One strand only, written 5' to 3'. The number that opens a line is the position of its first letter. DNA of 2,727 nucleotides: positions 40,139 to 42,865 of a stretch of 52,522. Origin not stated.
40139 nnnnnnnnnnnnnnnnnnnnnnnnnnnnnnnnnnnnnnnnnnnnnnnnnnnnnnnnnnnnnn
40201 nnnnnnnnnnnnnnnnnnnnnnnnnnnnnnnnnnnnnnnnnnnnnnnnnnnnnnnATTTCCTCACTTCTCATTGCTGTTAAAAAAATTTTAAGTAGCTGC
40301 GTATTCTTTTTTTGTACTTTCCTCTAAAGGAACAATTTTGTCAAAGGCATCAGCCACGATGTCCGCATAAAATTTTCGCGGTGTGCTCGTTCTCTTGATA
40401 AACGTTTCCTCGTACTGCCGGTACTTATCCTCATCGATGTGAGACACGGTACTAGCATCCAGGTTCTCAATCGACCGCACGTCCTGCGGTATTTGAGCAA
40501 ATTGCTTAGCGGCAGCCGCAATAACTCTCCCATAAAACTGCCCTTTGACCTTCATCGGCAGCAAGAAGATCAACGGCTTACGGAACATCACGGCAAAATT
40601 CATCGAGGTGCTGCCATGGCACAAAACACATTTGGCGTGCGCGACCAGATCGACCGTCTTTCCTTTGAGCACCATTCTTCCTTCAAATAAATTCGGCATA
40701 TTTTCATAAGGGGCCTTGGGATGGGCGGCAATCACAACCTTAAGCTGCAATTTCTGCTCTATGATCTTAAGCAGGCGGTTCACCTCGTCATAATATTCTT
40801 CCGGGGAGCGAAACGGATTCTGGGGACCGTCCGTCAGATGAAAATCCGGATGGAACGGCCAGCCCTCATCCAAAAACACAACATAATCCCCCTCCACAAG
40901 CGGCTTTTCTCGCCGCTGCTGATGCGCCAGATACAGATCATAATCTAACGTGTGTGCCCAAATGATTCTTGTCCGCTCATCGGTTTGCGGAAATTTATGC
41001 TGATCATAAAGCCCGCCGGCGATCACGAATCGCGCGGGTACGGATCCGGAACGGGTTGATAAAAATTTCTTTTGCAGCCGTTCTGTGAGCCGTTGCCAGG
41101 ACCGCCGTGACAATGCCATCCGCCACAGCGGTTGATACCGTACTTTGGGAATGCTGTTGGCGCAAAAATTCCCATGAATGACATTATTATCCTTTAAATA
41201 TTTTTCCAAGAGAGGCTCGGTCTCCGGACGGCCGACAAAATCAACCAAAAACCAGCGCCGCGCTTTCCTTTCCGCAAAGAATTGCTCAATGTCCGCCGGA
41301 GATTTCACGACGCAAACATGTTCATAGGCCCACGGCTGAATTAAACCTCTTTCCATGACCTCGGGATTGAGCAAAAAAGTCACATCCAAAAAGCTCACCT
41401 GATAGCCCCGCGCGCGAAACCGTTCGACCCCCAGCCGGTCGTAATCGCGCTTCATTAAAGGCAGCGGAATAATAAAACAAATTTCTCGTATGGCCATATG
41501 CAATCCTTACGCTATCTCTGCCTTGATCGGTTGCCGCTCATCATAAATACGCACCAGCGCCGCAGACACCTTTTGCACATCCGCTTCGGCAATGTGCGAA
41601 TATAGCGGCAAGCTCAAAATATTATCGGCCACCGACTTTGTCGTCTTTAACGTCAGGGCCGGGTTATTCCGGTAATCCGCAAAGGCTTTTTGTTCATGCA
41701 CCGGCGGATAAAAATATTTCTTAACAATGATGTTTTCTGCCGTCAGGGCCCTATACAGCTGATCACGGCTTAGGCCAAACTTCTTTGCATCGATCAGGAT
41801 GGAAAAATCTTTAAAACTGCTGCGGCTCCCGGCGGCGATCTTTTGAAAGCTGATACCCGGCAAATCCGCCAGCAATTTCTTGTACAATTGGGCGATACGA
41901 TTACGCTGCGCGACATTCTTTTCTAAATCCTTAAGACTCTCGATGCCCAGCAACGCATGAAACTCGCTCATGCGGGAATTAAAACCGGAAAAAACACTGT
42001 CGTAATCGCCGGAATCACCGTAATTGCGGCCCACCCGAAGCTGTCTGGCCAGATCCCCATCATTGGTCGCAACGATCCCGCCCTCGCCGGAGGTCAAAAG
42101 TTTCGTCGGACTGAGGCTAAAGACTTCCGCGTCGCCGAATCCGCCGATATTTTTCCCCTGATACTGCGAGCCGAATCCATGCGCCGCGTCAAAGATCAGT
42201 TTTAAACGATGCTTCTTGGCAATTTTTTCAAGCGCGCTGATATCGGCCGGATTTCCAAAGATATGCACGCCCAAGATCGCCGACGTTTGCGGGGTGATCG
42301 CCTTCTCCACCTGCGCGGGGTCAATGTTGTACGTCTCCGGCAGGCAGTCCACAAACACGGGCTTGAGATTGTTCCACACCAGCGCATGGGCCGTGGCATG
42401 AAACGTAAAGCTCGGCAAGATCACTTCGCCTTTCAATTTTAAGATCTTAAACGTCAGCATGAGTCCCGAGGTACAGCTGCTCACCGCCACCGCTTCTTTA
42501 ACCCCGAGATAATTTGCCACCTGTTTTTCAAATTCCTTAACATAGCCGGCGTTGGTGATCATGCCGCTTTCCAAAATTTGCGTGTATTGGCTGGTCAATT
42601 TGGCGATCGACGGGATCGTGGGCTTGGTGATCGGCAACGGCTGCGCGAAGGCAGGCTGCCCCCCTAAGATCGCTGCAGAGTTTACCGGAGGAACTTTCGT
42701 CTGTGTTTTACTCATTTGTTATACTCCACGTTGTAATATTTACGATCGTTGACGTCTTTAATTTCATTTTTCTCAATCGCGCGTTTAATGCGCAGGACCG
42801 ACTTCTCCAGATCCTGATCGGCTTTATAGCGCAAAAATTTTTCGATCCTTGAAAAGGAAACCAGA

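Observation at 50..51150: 51-kb regulator-headed, single-strand glycan locus with four sugar-nucleotide pathways but no export or polymerisation genes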

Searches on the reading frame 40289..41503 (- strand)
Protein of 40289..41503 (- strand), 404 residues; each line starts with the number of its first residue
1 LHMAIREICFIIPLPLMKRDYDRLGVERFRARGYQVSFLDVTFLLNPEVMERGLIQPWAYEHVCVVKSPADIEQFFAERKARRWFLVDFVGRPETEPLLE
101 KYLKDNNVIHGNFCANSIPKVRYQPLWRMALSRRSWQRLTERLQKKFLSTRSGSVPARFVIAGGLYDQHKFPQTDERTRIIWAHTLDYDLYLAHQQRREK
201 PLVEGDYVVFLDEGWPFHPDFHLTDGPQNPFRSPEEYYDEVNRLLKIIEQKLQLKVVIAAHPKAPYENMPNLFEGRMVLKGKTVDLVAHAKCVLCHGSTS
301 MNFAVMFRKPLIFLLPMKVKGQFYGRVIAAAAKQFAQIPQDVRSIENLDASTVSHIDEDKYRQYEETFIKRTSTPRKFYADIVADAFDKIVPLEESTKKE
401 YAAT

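Call 7: search_protein_families(library=pfam, proteins=[window:40289-41503:-], max_evalue=0.001)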
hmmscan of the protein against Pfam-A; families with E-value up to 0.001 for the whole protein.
window:40289-41503:- (404 aa): 0 families

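Call 17: search_protein_families(library=ncbifam, proteins=[window:40289-41503:-], max_evalue=0.01)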
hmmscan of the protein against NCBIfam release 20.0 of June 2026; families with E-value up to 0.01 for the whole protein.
window:40289-41503:- (404 aa): 0 families

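Call 20: search_solved_structures(query=window:40289-41503:-, max_evalue=1)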
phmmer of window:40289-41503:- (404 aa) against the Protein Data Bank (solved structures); distinct sequences matched with E-value up to 1: 0.

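Call 24: find_homologous_proteins(query=window:40289-41503:-, max_evalue=0.001)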
Query window:40289-41503:- (404 aa): 138 proteins with E <= 0.001 among 4579 candidates; the best 120 are listed.
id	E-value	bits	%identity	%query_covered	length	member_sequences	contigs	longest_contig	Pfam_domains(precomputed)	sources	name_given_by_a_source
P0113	8.0e-274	926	99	100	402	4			-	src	-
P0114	4.1e-166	571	64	97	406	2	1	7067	-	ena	-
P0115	2.9e-120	420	48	95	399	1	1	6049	-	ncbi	-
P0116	1.0e-116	408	46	95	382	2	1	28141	-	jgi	-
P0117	2.8e-113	397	47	94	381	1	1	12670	-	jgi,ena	-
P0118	1.3e-109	385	46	78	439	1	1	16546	-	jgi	-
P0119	7.0e-90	320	43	95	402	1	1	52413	-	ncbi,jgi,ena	-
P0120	2.9e-89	318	42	95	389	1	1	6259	-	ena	-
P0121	2.3e-88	315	39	95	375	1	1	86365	-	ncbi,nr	ncbi:MAG: hypothetical protein U9R38_03655 [Candidatus Margulisiibacteriota bacterium]|nr:hypothetic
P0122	3.0e-86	308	39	95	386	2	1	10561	-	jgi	-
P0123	5.4e-84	301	40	95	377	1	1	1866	-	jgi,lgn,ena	-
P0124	8.3e-84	300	40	95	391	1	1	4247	-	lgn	-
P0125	1.3e-81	293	40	94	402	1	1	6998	-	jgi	-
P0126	1.0e-75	273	37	96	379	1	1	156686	-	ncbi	ncbi:MAG: hypothetical protein ABII64_10815 [Elusimicrobiota bacterium]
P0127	1.3e-74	270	38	95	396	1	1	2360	-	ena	-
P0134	1.5e-71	260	37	95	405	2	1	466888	-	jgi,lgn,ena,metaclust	metaclust:\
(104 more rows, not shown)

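Call 44: predict_structure(alignment_id=A2)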
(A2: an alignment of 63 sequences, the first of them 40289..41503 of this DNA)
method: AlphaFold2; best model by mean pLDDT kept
length: 404 residues; sequences in the alignment: 63
mean_pLDDT: 91.9   pTM: 0.90
mean pLDDT of the five models: 91.9, 91.7, 91.2, 90.8, 89.9
residues with pLDDT >= 90: 308; 70-90: 75; 50-70: 21; < 50: 0
segments of 3 or more residues with pLDDT < 50: none
pLDDT, mean of each block of 10 residues (from residue 1): 82 96 97 98 92 93 97 95 94 87 92 93 66 77 68 82 95 94 97 97 98 86 79 94 98 98 88 96 98 95 98 97 93 97 96 94 98 98 97 88 91
secondary structure, 60 per line:
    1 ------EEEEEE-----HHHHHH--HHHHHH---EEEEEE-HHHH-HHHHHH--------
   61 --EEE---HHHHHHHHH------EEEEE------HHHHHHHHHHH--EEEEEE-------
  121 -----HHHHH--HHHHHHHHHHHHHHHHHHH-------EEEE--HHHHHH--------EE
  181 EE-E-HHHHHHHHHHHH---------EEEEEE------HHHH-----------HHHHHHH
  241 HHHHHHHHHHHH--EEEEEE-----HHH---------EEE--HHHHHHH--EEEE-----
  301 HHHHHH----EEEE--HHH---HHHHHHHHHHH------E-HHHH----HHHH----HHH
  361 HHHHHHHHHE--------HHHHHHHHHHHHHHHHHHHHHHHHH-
elements in order: E7-12 H18-23 H26-31 E35-40 H42-45 H47-52 E63-65 H69-77 E84-88 H95-105 E108-113 H126-130 H133-151 E159-162 H165-170 E179-182 H186-197 E207-212 H219-222 H234-252 E255-260 E278-280 H283-289 E292-295 H301-306 E311-314 H323-333 H342-345 H350-353 H358-369 H379-403

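Call 48: fold_search(model_id=the predicted structure, library=pdb)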
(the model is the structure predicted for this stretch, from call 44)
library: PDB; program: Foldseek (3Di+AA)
matches with E <= 10: 1148; with E <= 0.001: 171
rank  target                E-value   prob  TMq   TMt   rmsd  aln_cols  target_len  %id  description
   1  1iir                  1.1e-10  1.00  0.43  0.45  10.6       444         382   13  Crystal Structure of UDP-glucosyltransferase GtfB (released 2001-07-18)
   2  8sfu_A                2.6e-09  1.00  0.39  0.38  13.3       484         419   13  Crystal structure of TuUGT202A2 (Tetur22g00270) in complex with naringin (released 2023-09-13)
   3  8sft_B                5.5e-09  1.00  0.36  0.34  13.6       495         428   13  Crystal structure of TuUGT202A2 (Tetur22g00270) in complex with kaempferol (released 2024-04-17)
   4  8sft_D                6.9e-09  1.00  0.39  0.38  11.3       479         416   13  Crystal structure of TuUGT202A2 (Tetur22g00270) in complex with kaempferol (released 2024-04-17)
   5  4fkz_B                9.3e-09  1.00  0.47  0.50   8.8       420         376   12  Crystal structure of Bacillus subtilis UDP-GlcNAc 2-epimerase in complex with UDP-GlcNAc and UDP (released 2013-05-08)
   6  4fkz_A                1.5e-08  1.00  0.44  0.46   9.2       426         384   12  Crystal structure of Bacillus subtilis UDP-GlcNAc 2-epimerase in complex with UDP-GlcNAc and UDP (released 2013-05-08)
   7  3beo_A                2.9e-08  1.00  0.48  0.50   9.0       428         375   12  A Structural Basis for the allosteric regulation of non-hydrolyzing UDP-GlcNAc 2-epimerases (released 2008-02-19)
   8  5enz_A                4.2e-08  1.00  0.50  0.54   8.6       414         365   11  S. aureus MnaA-UDP co-structure (released 2016-04-27)
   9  7vz6_G                5.2e-08  1.00  0.46  0.50   8.8       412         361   14  The crystal structure of Non-hydrolyzing UDPGlcNAc 2-epimerase in complex with UDP-glucose (released 2022-11-16)
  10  8sfw                  6.6e-08  1.00  0.38  0.36  13.2       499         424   12  Crystal structure of TuUGT202A2 (Tetur22g00270) in complex with quercetin (released 2024-04-17)
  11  3ot5_C                7.4e-08  1.00  0.48  0.51   8.5       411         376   11  2.2 Angstrom Resolution Crystal Structure of putative UDP-N-acetylglucosamine 2-epimerase from Listeria monocytogenes (released 2010-09-22)
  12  5enz_B                7.9e-08  1.00  0.50  0.53   8.6       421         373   12  S. aureus MnaA-UDP co-structure (released 2016-04-27)
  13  1f6d_C                8.8e-08  1.00  0.49  0.53   8.6       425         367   11  THE STRUCTURE OF UDP-N-ACETYLGLUCOSAMINE 2-EPIMERASE FROM E. COLI. (released 2000-12-13)
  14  8h5d_A                8.8e-08  1.00  0.48  0.49   9.2       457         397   11  Crystal structure of YojK mutant in complex with UDP (released 2023-10-18)
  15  2iyf_B                9.3e-08  1.00  0.50  0.51   8.8       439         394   10  The crystal structure of macrolide glycosyltransferases: A blueprint for antibiotic engineering (released 2007-03-27)
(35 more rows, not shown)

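Call 49: search_protein_families(library=pfam, proteins=[window:40289-41503:-], max_evalue=5)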
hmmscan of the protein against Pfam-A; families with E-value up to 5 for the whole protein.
window:40289-41503:- (404 aa): 0 families

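Call 81: search_solved_structures(query=A2, max_evalue=10)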
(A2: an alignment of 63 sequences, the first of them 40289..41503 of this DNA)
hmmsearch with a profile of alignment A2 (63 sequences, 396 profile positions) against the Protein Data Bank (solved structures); distinct sequences matched with E-value up to 10: 1.
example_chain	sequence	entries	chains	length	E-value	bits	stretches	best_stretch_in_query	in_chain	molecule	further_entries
8cwp_A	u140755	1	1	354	0.32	13.3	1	79-194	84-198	Glycerophosphoryl diester phosphodiesterase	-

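Call 88: find_encoding_contigs(protein=P0126, flank=9000, max_places=1)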
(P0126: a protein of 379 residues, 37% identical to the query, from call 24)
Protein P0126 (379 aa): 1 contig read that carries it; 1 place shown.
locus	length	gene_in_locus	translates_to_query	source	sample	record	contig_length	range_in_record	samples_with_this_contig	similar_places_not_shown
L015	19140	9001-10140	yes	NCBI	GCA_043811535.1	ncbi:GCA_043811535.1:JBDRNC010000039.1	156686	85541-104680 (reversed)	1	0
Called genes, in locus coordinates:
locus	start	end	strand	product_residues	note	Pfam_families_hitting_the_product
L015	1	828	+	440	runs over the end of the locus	PF13231:PMT_2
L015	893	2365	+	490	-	-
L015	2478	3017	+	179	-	PF13412:HTH_24 (weak)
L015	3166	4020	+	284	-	PF03102:NeuB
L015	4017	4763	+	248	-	PF02348:CTP_transf_3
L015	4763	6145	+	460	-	PF00202:Aminotran_3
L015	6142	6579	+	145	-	PF00903:Glyoxalase, PF12681:Glyoxalase_2 (faint), PF13669:Glyoxalase_4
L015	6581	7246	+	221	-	PF13489:Methyltransf_23, PF07021:MetW, PF13847:Methyltransf_31, PF08241:Methyltransf_11, PF08242:Methyltransf_12, PF13649:Methyltransf_25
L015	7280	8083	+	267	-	PF04055:Radical_SAM (weak), PF13186:SPASM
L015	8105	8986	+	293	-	PF08003:Methyltransf_9 (weak), PF13489:Methyltransf_23, PF08241:Methyltransf_11, PF08242:Methyltransf_12, PF13847:Methyltransf_31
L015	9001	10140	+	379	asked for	-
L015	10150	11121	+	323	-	PF00106:adh_short (faint), PF01073:3Beta_HSD, PF01370:Epimerase, PF02719:Polysacc_synt_2, PF04321:RmlD_sub_bind, PF05368:NmrA (weak), PF13460:NAD_binding_10 (weak), PF16363:GDP_Man_Dehyd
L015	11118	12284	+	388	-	PF01041:DegT_DnrJ_EryC1, PF01212:Beta_elim_lyase (weak)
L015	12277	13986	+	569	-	PF27878:PFTS_polysacc (weak)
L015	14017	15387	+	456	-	PF02310:B12-binding, PF04055:Radical_SAM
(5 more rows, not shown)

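Call 89: find_encoding_contigs(protein=P0134, flank=9000, max_places=1)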
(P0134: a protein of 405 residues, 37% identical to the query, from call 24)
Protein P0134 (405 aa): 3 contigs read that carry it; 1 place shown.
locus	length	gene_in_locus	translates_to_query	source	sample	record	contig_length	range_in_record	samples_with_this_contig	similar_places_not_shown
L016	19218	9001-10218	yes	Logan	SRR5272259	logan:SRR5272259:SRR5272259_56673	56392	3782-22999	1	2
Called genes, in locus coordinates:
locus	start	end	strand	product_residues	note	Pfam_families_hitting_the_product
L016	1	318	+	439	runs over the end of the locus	PF03446:NAD_binding_2, PF03721:UDPG_MGDP_dh_N, PF00984:UDPG_MGDP_dh, PF03720:UDPG_MGDP_dh_C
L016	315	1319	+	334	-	PF01408:GFO_IDH_MocA, PF22725:GFO_IDH_MocA_C3, PF02894:GFO_IDH_MocA_C (weak)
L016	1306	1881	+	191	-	PF25084:LbH_EIF2B, PF00132:Hexapep, PF25087:GMPPB_C (weak), PF14602:Hexapep_2 (weak), PF00132:Hexapep, PF14602:Hexapep_2 (weak)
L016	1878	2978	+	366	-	PF00155:Aminotran_1_2, PF01041:DegT_DnrJ_EryC1, PF00266:Aminotran_5 (weak), PF01053:Cys_Met_Meta_PP (weak), PF01212:Beta_elim_lyase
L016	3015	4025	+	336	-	PF13489:Methyltransf_23, PF13847:Methyltransf_31 (weak), PF08241:Methyltransf_11, PF08242:Methyltransf_12 (weak), PF13649:Methyltransf_25 (weak)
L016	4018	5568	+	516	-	PF01943:Polysacc_synt, PF13440:Polysacc_synt_3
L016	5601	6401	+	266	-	PF04055:Radical_SAM (weak), PF13186:SPASM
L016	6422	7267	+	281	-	PF03102:NeuB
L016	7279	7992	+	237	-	PF02348:CTP_transf_3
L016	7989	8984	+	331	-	PF01063:Aminotran_4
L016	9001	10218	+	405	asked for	-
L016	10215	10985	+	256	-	PF03328:HpcH_HpaI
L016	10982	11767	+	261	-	PF02348:CTP_transf_3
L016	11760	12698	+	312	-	PF01073:3Beta_HSD, PF01370:Epimerase, PF02719:Polysacc_synt_2 (weak), PF04321:RmlD_sub_bind, PF07993:NAD_binding_4 (faint), PF16363:GDP_Man_Dehyd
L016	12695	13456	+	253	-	PF02348:CTP_transf_3, PF12804:NTP_transf_3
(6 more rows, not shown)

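Call 94: search_protein_representatives(alignment_id=A2)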
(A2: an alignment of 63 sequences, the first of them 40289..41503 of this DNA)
Query: 63 sequences, 396 profile positions. Proteins with E-value up to 0.001 (for the whole library): 4903; up to 1e-10: 4144; up to 1e-30: 2954. The best 150 are listed.
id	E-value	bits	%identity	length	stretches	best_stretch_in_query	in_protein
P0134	4.8e-146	503.4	-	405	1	3-393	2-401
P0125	7.8e-146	502.7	-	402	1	2-394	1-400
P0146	7.8e-142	489.5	-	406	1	2-394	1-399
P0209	2.1e-141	488.1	-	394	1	1-393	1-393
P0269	2.6e-139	481.3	-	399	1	2-393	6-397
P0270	7.4e-138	476.4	-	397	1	2-393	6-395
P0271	9.5e-137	472.8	-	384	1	2-393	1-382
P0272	1.1e-136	472.6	-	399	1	3-393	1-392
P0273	1.2e-136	472.4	-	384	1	2-392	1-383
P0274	1.7e-136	472.0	-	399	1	2-394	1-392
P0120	2.4e-136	471.5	-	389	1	1-394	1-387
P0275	4.4e-136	470.6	-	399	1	4-394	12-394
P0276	2.3e-135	468.2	-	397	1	2-393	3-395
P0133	1.5e-134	465.6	-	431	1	3-392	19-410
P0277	1.6e-134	465.5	-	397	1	3-393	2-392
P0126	1.2e-131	456.1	-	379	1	2-393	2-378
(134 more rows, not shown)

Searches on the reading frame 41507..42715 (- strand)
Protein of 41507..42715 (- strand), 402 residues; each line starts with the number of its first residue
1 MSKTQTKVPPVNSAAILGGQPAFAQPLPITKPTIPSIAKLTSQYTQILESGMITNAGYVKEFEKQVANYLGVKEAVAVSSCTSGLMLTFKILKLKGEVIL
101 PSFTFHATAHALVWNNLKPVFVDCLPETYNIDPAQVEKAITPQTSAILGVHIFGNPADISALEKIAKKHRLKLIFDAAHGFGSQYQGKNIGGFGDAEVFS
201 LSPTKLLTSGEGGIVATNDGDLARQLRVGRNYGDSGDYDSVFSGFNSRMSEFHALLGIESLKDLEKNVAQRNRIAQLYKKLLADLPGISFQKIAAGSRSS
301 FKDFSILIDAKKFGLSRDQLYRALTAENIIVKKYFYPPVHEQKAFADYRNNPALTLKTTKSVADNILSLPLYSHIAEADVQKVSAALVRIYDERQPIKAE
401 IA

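Call 7: search_protein_families(library=pfam, proteins=[window:41507-42715:-], max_evalue=0.001)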
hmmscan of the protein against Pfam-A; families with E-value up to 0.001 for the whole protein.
window:41507-42715:- (402 aa): 3 families
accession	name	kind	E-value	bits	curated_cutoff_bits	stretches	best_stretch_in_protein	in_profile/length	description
PF01041.23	DegT_DnrJ_EryC1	-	5.9e-112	374.9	19.8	1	41-387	8-359/360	DegT/DnrJ/EryC1/StrS aminotransferase family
PF00155.27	Aminotran_1_2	-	5.1e-10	39.5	19.7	1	33-180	18-189/361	Aminotransferase class I and II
PF01053.26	Cys_Met_Meta_PP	-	7e-07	28.6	27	1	60-230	55-226/381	Cys/Met metabolism PLP-dependent enzyme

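Call 18: search_protein_families(library=ncbifam, proteins=[window:41507-42715:-], max_evalue=0.00001)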
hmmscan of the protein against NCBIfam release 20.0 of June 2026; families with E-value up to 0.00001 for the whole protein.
window:41507-42715:- (402 aa): 12 families
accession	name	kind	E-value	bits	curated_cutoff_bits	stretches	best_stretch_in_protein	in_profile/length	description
TIGR04427.1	PLP_DesI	equivalog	7.2e-104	348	650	1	12-390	6-381/390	dTDP-4-dehydro-6-deoxyglucose aminotransferase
TIGR03588.1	PseC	equivalog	7.4e-71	239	423.5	1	45-390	18-379/380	UDP-4-amino-4,6-dideoxy-N-acetyl-beta-L-altrosamine transaminase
NF008658.2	PRK11658.1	equivalog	8.5e-63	212.2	631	1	27-391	5-377/379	UDP-4-amino-4-deoxy-L-arabinose aminotransferase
TIGR04181.1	NHT_00031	hypoth_equivalog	2.3e-61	207.7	420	1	35-370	6-357/359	LegC family aminotransferase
NF008687.0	PRK11706.1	equivalog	1.2e-53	182.3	375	1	45-390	18-373/375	dTDP-4-amino-4,6-dideoxygalactose transaminase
NF011936.0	PRK15407.1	equivalog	4e-47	160.9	423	2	52-233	60-251/440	lipopolysaccharide biosynthesis protein RfbH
TIGR02379.1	ECA_wecE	subfamily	2.5e-43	148.3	434.85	1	52-391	26-375/376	dTDP-4-amino-4,6-dideoxy-D-glucose transaminase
NF006096.0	PRK08248.1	equivalog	2.7e-08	32.9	726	1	61-208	68-213/431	homocysteine synthase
NF005817.0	PRK07683.1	equivalog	6.5e-07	28.4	575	1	19-157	36-174/387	aminotransferase A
NF000586.1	PRK00011.1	subfamily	9.8e-07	27.9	335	1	110-337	122-338/404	serine hydroxymethyltransferase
TIGR01326.1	OAH_OAS_sulfhy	subfamily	1.2e-06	27.6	495.1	1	61-206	61-204/418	O-acetylhomoserine aminocarboxypropyltransferase/cysteine synthase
NF006004.0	PRK08134.1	equivalog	7.7e-06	24.8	636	1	61-213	68-217/433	O-acetylhomoserine aminocarboxypropyltransferase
